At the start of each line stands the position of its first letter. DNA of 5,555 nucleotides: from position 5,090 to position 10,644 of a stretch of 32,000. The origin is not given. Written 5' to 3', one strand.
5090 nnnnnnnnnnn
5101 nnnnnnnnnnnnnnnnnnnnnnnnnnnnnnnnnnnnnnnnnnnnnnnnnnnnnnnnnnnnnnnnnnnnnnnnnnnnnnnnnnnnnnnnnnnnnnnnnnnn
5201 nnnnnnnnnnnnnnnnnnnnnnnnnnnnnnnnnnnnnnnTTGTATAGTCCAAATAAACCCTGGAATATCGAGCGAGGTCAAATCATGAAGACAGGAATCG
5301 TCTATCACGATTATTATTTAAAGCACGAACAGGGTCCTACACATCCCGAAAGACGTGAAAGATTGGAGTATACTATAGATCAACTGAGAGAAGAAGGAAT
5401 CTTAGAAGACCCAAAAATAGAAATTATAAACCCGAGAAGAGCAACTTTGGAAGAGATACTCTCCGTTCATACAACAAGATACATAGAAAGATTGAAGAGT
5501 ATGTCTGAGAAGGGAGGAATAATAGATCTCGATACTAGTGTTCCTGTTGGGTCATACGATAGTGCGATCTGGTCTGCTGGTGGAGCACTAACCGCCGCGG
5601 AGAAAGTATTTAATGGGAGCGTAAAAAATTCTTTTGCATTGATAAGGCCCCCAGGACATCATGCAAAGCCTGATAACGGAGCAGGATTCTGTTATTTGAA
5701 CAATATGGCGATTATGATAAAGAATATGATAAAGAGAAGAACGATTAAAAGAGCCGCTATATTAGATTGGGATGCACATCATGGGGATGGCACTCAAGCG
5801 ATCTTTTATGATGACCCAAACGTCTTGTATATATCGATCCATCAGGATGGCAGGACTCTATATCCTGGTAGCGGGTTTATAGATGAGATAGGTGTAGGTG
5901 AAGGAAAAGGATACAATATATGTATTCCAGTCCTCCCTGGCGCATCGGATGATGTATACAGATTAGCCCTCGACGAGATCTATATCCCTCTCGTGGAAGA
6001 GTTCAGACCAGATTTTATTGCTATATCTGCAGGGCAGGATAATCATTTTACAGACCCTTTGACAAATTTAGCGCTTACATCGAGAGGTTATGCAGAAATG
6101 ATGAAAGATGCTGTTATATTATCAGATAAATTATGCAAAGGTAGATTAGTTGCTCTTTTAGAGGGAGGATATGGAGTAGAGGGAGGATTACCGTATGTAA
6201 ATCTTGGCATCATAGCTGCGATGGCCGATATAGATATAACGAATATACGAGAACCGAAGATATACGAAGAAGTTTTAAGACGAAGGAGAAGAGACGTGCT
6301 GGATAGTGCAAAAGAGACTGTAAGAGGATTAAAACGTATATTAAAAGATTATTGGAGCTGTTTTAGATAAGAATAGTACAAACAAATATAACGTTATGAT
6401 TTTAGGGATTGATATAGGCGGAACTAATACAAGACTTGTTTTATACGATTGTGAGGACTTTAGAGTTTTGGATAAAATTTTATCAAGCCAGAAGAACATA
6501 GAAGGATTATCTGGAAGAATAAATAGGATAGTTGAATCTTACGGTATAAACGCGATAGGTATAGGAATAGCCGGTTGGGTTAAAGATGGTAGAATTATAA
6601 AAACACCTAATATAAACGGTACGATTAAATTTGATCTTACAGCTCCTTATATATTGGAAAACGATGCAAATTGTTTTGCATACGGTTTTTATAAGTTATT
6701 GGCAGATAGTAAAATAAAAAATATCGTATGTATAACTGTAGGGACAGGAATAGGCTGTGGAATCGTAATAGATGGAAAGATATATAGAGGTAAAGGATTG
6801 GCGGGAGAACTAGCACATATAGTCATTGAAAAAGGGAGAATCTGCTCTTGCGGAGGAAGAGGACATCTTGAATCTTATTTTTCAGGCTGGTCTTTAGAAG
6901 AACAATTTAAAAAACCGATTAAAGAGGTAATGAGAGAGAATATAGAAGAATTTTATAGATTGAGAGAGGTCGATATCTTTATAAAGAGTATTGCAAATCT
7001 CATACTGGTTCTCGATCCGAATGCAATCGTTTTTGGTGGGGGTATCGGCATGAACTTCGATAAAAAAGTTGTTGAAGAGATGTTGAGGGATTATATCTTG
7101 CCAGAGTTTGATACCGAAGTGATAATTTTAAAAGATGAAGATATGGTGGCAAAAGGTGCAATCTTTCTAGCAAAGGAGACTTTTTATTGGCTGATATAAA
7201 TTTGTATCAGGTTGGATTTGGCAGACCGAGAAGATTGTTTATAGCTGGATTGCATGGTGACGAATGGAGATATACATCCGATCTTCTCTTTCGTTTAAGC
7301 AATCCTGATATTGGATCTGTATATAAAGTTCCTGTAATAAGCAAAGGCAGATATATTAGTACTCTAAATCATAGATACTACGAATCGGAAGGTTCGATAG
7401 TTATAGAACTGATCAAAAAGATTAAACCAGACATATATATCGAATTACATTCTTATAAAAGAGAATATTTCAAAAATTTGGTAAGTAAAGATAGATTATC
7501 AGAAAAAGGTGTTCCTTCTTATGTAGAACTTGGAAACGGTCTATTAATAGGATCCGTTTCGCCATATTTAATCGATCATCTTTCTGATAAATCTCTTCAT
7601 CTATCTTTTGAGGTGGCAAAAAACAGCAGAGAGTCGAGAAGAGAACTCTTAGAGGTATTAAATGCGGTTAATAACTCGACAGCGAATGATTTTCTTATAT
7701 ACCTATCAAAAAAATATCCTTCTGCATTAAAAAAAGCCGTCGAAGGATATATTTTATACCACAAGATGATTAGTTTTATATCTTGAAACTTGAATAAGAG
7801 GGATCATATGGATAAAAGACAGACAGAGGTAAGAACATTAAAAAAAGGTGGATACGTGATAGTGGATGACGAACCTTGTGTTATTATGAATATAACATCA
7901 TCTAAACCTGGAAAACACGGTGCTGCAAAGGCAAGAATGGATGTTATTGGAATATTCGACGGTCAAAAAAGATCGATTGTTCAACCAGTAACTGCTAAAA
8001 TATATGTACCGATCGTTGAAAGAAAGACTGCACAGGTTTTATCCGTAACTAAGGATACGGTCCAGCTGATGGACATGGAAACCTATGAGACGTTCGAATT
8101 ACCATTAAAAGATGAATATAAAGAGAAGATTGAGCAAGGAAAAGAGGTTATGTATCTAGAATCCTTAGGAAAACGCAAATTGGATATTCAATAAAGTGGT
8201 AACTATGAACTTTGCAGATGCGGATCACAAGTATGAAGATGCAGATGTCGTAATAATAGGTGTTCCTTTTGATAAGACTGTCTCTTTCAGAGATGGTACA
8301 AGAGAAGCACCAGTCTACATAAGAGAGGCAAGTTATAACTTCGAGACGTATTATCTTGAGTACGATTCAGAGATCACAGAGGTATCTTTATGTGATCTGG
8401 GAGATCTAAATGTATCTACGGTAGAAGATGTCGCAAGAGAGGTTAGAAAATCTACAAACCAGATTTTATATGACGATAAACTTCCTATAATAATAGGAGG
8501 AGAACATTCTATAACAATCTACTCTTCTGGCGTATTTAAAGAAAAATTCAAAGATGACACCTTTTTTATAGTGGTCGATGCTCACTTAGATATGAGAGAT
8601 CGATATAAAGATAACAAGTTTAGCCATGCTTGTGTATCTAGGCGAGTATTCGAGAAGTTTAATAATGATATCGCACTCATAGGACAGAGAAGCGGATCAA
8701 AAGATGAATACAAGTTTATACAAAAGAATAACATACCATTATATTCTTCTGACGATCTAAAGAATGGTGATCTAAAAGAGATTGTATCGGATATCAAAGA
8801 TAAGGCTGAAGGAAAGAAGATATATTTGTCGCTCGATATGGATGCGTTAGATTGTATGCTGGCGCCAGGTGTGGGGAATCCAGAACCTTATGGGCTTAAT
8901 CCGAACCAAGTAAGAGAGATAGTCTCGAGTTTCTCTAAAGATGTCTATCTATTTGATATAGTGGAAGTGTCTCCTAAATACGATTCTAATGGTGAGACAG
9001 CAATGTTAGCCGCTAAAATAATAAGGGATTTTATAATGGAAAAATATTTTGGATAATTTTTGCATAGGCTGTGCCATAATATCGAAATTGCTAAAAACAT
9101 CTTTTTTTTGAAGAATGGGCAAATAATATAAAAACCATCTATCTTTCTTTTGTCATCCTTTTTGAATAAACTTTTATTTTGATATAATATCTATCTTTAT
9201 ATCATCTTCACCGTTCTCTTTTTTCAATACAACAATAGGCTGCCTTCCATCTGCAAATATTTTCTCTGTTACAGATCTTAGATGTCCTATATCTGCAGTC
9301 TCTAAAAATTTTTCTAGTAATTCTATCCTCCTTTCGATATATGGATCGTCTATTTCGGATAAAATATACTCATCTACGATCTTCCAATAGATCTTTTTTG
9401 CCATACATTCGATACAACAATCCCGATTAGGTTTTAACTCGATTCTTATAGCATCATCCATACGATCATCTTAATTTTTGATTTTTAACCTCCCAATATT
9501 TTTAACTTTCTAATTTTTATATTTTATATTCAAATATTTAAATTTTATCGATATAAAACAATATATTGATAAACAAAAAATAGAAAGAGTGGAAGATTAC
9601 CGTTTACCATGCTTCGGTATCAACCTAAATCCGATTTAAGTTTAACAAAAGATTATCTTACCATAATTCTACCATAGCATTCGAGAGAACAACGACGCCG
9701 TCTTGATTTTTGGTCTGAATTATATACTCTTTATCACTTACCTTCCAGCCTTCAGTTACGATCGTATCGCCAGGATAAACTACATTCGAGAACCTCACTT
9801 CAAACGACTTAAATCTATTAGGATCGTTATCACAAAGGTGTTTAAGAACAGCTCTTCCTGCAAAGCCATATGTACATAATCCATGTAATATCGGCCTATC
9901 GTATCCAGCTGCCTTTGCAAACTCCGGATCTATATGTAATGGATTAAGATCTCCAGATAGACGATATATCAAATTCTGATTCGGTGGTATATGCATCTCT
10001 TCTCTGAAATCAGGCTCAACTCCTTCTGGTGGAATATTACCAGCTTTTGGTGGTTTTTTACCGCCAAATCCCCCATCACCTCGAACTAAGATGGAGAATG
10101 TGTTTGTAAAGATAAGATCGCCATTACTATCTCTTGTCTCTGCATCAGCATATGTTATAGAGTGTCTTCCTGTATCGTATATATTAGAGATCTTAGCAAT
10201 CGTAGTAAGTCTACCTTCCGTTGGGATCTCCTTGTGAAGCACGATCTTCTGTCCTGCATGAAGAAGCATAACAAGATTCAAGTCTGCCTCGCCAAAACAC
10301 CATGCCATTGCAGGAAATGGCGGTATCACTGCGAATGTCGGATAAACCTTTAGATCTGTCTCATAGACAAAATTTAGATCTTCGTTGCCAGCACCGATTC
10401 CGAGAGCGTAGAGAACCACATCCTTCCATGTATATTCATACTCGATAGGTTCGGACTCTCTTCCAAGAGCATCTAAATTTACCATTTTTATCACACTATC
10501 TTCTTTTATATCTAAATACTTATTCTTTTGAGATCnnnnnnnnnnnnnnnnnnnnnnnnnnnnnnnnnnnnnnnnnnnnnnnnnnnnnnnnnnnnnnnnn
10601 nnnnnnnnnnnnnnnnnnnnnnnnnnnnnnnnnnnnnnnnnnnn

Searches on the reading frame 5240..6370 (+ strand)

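Call 38: search_protein_families(library=pfam, proteins=[window:5240-6370:+])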
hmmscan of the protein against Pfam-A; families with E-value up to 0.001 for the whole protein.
window:5240-6370:+ (376 aa): 1 family
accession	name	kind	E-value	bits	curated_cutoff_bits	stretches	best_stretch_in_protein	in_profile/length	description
PF00850.24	Hist_deacetyl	-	2.4e-91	306.6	27.9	1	35-313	1-284/298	Histone deacetylase domain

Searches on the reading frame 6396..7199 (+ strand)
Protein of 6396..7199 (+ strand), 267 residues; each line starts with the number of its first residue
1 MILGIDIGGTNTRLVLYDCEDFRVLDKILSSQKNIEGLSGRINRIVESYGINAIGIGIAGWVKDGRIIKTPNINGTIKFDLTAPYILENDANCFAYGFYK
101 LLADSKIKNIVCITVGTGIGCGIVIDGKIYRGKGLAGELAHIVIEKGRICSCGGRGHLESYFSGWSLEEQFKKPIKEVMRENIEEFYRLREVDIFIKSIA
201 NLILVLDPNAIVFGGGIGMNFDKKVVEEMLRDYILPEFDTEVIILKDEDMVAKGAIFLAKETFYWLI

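Call 38: search_protein_families(library=pfam, proteins=[window:6396-7199:+])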
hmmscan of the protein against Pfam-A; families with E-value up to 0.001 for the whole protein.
window:6396-7199:+ (267 aa): 3 families
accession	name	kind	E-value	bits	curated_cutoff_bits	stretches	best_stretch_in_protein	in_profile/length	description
PF00480.26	ROK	-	1.4e-42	146.7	22.9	1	3-256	2-288/294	ROK family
PF02685.22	Glucokinase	-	6.5e-05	22.5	22.1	1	6-142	4-159/314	Glucokinase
PF01869.26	BcrAD_BadFG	-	0.00087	19.3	31.5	0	3-51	1-57/271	BadF/BadG/BcrA/BcrD ATPase family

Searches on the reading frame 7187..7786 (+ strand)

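Call 38: search_protein_families(library=pfam, proteins=[window:7187-7786:+])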
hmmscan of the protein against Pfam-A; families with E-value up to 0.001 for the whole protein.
window:7187-7786:+ (199 aa): 1 family
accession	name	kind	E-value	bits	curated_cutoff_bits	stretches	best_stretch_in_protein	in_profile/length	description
PF09892.16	DUF2119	-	6.6e-55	185.9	30.5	1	13-191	3-186/188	Uncharacterized protein conserved in archaea (DUF2119)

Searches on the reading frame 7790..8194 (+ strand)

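Call 38: search_protein_families(library=pfam, proteins=[window:7790-8194:+])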
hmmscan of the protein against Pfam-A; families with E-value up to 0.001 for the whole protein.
window:7790-8194:+ (134 aa): 3 families
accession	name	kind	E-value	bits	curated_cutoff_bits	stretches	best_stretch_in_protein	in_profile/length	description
PF21485.3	IF5A-like_N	-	5.8e-16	58.5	27.1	1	13-68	7-62/63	Translation initiation factor 5A-like, N-terminal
PF01287.26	eIF-5a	-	2.4e-09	37.7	24.2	1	75-130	1-64/69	Eukaryotic elongation factor 5A hypusine, DNA-binding OB fold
PF08207.18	EFP_N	-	0.00016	22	23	1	16-45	4-33/58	Elongation factor P (EF-P) KOW-like domain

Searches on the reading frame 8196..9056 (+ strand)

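Call 39: search_protein_families(library=pfam, proteins=[window:8196-9056:+])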
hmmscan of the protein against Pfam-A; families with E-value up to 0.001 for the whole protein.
window:8196-9056:+ (286 aa): 1 family
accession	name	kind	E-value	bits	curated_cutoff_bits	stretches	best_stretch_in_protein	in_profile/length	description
PF00491.26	Arginase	-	7.3e-75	252.5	22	1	16-280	1-278/280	Arginase family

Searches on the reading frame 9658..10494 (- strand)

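Call 39: search_protein_families(library=pfam, proteins=[window:9658-10494:-])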
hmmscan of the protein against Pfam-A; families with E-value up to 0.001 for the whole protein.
window:9658-10494:- (278 aa): 3 families
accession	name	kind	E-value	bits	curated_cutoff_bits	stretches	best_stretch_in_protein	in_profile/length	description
PF01575.25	MaoC_dehydratas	-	4.3e-32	110.8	27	1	158-266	7-115/123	MaoC like domain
PF22622.2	MFE-2_hydrat-2_N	-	3.3e-30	105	27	1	19-139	1-130/130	MFE-2 hydratase 2 N-terminal domain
PF13452.11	FAS1_DH_region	-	5.9e-08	33.4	22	1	11-130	4-131/132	FAS1-like, dehydratase domain region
